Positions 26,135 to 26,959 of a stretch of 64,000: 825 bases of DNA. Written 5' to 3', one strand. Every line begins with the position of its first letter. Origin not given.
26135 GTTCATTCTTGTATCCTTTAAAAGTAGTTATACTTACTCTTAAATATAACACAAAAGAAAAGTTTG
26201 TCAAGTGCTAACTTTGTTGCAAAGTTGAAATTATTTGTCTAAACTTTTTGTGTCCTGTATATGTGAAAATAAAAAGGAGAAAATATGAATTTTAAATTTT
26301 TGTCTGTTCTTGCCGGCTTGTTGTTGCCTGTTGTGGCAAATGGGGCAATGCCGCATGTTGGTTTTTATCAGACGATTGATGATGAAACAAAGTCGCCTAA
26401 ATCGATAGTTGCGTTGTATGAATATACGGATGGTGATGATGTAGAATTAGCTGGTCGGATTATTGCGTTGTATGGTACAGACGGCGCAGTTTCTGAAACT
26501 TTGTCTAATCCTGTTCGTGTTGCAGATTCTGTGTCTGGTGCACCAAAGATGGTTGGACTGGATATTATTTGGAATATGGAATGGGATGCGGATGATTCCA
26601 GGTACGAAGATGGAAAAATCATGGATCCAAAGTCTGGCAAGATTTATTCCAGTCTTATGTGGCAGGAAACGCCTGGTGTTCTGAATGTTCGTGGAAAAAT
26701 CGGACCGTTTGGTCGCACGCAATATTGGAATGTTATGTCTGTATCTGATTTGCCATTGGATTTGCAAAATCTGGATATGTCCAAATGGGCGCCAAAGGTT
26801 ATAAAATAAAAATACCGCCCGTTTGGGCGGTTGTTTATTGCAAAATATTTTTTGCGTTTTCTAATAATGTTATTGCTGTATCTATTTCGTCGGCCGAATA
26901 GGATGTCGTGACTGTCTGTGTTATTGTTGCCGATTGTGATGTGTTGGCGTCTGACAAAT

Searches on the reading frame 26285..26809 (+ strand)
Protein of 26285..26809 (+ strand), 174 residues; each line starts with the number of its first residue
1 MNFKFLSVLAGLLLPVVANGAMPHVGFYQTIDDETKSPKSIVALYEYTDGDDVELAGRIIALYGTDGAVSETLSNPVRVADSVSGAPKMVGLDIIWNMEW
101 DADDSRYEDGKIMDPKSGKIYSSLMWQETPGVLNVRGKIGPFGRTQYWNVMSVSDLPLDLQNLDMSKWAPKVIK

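Call 80: search_protein_families(library=pfam, proteins=[window:26285-26809:+], max_evalue=0.0001)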
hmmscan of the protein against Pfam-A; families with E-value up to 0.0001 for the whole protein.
window:26285-26809:+ (174 aa): 1 family
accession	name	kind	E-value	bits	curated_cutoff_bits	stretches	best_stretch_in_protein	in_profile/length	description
PF09917.15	DUF2147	-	1.4e-20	74.4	27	1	26-149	1-111/112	Uncharacterized protein conserved in bacteria (DUF2147)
